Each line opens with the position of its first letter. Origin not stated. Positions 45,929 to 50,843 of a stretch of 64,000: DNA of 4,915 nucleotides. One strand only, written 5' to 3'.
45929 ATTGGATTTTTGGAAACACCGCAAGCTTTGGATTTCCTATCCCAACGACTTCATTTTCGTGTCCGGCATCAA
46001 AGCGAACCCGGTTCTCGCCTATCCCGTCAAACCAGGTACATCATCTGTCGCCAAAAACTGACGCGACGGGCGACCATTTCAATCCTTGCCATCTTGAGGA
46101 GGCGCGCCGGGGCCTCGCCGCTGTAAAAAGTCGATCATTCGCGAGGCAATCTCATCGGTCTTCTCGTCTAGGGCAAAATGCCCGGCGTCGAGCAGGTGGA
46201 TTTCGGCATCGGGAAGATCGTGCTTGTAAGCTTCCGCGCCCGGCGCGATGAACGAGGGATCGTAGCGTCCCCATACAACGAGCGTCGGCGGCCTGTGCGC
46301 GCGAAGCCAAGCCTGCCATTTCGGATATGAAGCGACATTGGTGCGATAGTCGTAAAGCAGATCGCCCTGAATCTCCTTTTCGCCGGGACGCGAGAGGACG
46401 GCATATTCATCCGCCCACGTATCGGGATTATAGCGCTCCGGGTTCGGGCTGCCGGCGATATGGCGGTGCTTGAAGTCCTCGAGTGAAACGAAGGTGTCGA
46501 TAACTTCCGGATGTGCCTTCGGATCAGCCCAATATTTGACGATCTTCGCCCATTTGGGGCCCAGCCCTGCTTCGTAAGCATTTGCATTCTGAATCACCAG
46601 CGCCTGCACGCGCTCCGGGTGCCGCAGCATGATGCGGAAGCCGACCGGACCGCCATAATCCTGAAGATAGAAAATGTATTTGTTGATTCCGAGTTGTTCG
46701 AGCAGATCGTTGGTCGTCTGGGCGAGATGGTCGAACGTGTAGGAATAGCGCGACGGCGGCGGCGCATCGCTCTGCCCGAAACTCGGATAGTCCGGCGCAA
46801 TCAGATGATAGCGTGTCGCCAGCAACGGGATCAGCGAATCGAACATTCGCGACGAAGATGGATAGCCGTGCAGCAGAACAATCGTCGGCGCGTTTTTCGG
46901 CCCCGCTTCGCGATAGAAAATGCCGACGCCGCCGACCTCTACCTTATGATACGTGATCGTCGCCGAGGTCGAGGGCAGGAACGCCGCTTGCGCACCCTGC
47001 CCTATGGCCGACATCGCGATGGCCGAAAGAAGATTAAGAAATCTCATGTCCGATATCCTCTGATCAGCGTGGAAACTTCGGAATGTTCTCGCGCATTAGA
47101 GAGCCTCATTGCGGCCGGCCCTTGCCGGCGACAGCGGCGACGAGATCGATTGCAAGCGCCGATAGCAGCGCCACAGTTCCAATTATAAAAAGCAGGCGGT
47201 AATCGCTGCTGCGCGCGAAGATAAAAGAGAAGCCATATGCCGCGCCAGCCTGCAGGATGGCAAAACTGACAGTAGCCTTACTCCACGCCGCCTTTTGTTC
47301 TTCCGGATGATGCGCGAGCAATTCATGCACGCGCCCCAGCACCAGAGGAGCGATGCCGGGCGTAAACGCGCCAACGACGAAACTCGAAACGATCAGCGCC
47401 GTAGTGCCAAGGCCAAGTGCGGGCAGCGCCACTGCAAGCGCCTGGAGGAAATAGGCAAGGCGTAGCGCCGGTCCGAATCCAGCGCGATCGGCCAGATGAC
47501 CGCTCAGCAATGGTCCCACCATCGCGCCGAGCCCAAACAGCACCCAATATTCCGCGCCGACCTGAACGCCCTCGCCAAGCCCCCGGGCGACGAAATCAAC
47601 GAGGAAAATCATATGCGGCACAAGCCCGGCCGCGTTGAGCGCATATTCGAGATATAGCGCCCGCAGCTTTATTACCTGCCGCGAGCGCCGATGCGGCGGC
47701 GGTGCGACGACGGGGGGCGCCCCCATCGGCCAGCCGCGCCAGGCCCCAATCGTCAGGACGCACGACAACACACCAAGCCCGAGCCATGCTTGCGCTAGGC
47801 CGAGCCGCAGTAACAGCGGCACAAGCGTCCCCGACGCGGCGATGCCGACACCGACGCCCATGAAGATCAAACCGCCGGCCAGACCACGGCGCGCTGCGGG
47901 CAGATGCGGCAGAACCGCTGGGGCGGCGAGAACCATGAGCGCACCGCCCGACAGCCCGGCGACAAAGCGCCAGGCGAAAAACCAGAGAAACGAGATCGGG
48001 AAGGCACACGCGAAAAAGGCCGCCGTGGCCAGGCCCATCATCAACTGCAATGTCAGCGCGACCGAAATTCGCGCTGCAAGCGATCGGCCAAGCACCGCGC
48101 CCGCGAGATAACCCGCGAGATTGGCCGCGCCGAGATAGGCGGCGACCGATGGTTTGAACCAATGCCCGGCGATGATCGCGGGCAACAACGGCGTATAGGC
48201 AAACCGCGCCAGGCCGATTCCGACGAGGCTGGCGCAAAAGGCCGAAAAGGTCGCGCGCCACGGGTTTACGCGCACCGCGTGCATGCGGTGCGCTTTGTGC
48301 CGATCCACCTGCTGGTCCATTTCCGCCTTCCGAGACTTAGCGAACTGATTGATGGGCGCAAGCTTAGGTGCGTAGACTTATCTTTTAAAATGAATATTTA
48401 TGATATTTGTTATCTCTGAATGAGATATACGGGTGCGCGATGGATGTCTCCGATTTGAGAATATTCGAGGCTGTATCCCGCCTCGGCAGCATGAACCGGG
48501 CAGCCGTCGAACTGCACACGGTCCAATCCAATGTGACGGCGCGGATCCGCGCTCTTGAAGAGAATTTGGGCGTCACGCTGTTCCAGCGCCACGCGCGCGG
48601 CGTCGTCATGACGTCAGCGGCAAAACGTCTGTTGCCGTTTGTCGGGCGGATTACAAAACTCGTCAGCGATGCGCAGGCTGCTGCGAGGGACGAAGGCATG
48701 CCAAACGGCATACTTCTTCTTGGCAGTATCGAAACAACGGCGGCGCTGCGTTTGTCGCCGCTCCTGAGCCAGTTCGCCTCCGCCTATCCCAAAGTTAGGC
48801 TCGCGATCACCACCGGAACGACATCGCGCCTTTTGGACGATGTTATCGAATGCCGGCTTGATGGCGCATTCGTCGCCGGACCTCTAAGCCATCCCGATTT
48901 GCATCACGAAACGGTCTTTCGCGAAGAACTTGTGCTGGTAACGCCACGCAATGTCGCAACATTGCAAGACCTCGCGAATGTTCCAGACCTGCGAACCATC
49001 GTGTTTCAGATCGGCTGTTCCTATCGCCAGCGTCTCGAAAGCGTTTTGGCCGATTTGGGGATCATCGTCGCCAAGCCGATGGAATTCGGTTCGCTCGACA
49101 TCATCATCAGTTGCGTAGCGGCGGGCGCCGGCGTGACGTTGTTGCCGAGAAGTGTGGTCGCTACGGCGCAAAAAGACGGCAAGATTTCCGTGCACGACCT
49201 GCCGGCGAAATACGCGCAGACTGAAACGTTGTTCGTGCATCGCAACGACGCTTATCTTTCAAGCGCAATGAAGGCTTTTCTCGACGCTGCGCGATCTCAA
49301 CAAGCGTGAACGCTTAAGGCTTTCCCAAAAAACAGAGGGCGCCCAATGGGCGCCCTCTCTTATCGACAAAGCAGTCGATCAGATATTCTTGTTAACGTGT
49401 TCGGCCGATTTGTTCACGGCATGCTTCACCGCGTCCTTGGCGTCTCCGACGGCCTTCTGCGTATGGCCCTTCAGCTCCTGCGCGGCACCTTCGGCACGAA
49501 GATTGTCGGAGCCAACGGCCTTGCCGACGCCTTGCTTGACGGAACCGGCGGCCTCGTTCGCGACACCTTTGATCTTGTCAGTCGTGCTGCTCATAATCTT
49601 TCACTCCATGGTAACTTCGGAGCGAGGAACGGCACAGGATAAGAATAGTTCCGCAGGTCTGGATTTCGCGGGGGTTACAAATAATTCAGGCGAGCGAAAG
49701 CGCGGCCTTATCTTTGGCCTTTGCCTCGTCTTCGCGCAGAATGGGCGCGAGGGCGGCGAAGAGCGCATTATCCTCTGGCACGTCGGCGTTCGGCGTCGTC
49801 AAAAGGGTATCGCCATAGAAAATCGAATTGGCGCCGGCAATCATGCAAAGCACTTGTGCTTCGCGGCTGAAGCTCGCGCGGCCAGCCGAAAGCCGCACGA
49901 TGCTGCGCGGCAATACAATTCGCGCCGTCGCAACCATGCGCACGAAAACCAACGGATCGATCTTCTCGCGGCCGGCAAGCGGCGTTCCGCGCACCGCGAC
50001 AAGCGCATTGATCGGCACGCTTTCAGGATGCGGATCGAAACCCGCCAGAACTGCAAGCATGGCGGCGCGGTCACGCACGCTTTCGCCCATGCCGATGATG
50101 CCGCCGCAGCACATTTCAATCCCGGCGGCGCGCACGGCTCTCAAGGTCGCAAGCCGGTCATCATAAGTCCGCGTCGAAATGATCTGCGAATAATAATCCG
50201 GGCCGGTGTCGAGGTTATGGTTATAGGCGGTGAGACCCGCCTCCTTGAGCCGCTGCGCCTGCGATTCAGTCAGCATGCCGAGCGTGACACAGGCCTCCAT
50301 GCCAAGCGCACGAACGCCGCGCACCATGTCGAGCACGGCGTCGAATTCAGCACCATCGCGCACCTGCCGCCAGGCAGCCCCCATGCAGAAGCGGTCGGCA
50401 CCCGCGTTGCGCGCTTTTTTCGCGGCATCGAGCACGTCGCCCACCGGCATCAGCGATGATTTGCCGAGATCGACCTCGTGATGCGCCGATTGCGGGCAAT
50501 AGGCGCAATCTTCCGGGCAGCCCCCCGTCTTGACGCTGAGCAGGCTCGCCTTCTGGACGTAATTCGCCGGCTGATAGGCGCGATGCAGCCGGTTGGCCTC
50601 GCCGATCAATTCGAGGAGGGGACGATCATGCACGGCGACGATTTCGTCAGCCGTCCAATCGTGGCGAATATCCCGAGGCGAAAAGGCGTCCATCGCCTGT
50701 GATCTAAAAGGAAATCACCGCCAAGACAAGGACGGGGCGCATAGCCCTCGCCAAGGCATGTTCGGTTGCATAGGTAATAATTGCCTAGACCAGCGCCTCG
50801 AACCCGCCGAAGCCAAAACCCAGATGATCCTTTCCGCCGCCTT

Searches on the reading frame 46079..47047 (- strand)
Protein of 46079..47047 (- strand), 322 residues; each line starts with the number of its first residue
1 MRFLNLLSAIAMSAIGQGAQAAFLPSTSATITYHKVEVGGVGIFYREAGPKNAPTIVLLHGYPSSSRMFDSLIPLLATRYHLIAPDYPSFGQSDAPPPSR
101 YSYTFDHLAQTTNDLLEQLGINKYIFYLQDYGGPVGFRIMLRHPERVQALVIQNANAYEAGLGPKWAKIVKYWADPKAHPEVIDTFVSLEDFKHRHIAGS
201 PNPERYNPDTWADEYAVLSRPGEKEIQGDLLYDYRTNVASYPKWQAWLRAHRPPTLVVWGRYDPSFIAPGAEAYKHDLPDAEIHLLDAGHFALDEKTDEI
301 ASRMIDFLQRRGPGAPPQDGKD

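Call 18: search_protein_families(library=pfam, proteins=[window:46079-47047:-], max_evalue=0.001)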
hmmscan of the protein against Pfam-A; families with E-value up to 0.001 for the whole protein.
window:46079-47047:- (322 aa): 3 families
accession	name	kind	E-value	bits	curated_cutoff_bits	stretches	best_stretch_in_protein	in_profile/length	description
PF00561.26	Abhydrolase_1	-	7.6e-33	114.6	25.8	1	54-296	1-244/245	alpha/beta hydrolase fold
PF12697.13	Abhydrolase_6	-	1.1e-18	69.1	26.3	1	56-302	1-216/217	Alpha/beta hydrolase family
PF12146.15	Hydrolase_4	-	2.3e-05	24.3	27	1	54-174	5-130/239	Serine aminopeptidase, S33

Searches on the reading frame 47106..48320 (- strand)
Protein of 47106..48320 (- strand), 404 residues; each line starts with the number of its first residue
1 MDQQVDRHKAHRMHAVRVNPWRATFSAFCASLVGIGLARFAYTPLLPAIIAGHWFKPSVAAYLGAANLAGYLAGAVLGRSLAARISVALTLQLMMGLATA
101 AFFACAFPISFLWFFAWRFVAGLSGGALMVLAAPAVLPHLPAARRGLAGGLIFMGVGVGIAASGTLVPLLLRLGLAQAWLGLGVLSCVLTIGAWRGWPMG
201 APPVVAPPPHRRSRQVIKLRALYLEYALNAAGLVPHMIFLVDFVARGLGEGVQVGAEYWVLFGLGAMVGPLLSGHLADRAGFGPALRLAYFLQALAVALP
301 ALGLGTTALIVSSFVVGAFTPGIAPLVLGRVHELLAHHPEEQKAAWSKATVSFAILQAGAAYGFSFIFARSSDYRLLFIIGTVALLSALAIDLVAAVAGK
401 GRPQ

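Call 18: search_protein_families(library=pfam, proteins=[window:47106-48320:-], max_evalue=0.001)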
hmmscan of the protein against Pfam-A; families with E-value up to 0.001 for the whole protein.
window:47106-48320:- (404 aa): 2 families
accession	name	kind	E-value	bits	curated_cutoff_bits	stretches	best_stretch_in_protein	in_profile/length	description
PF06779.20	MFS_4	-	1.4e-80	271.8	26.3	1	32-392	2-363/364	Uncharacterised MFS-type transporter YbfB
PF07690.21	MFS_1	-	3.7e-14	52.8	33.4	1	31-329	4-321/347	Major Facilitator Superfamily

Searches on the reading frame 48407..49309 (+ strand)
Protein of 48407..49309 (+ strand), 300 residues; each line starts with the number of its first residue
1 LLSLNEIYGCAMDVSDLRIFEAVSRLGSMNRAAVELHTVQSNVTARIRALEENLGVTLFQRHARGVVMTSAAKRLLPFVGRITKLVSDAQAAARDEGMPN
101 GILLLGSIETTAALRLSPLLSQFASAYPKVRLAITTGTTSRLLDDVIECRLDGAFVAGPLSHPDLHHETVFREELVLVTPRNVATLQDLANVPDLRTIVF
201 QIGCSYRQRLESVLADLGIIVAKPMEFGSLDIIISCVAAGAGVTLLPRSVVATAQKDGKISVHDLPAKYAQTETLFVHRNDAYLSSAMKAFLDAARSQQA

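Call 89: search_protein_families(library=ncbifam, proteins=[window:48407-49309:+], max_evalue=0.00001)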
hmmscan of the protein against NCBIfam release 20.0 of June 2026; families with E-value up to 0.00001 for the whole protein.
window:48407-49309:+ (300 aa): 51 families (the best 25 are shown)
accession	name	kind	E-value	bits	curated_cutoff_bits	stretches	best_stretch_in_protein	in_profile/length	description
NF047711.1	PutUtilRegPtrR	equivalog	1.6e-71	240.7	400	1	12-292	1-279/283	putrescine utilization regulator PtrR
TIGR03339.1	phn_lysR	subfamily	2.6e-34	118.8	341.1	1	16-292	1-276/279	aminoethylphosphonate catabolism associated LysR family transcriptional regulator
NF040786.1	LysR_Sec_metab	equivalog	2.1e-32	112.3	250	1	12-296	1-295/298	selenium metabolism-associated LysR family transcriptional regulator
NF008416.0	PRK11242.1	equivalog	5.8e-31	107.9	277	1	15-298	4-290/300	transcriptional regulator CynR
NF053705.1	TransRegGltCGpos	equivalog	2.6e-29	102.4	350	1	12-261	1-256/300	glutamate biosynthesis transcriptional regulator GltC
NF008352.0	PRK11139.1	subfamily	3.9e-27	95.1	288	1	16-291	10-284/305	transcriptional regulator GcvA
NF040889.1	trans_reg_YeiE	equivalog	5.9e-27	94.7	480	1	15-295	6-286/288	DNA-binding transcriptional regulator YeiE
NF008722.0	PRK11716.1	equivalog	1.5e-26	93.1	246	1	12-295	1-290/293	HTH-type transcriptional activator IlvY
NF008095.0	PRK10837.1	subfamily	1.8e-26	93.1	281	1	15-296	6-287/290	LysR family transcriptional regulator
NF047520.1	trans_act_CidR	equivalog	2.8e-24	85.8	415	1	12-297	1-290/292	cidABC operon transcriptional activator CidR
TIGR02424.1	TF_pcaQ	equivalog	1.2e-23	83.5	303.8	1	17-298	8-297/300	pca operon transcription factor PcaQ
NF045775.1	acetoin_reg_AlsR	exception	6.3e-23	81.7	430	1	12-295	1-288/290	acetoin biosynthesis transcriptional regulator AlsR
TIGR03418.1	chol_sulf_TF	equivalog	2.3e-22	79.3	324.8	1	13-196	2-182/291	choline sulfate utilization transcriptional regulator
NF009327.0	PRK12684.1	subfamily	2.9e-20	72.7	402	1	12-294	1-290/313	CysB family HTH-type transcriptional regulator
NF007491.0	PRK10086.1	equivalog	5.1e-20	71.5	316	1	12-193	17-194/313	DNA-binding transcriptional regulator DsdC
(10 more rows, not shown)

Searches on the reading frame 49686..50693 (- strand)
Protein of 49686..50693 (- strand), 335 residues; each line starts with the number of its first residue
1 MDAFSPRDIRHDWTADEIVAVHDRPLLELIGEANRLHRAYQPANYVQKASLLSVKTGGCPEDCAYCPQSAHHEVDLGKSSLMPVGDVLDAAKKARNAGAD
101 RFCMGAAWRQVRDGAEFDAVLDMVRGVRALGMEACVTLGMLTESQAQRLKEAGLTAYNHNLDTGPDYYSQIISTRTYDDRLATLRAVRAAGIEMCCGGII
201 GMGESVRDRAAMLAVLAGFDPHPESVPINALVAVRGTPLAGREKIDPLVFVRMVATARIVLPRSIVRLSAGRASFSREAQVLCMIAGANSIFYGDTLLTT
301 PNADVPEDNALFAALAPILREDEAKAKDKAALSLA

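Call 18: search_protein_families(library=pfam, proteins=[window:49686-50693:-], max_evalue=0.001)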
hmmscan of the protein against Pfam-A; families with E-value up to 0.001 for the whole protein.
window:49686-50693:- (335 aa): 2 families
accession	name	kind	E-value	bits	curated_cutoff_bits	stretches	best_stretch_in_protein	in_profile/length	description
PF06968.18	BATS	-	4.4e-23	81.7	22.2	1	227-314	1-84/88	Biotin and Thiamin Synthesis associated domain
PF04055.27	Radical_SAM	-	2e-21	77.3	29.5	1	55-213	3-163/166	Radical SAM superfamily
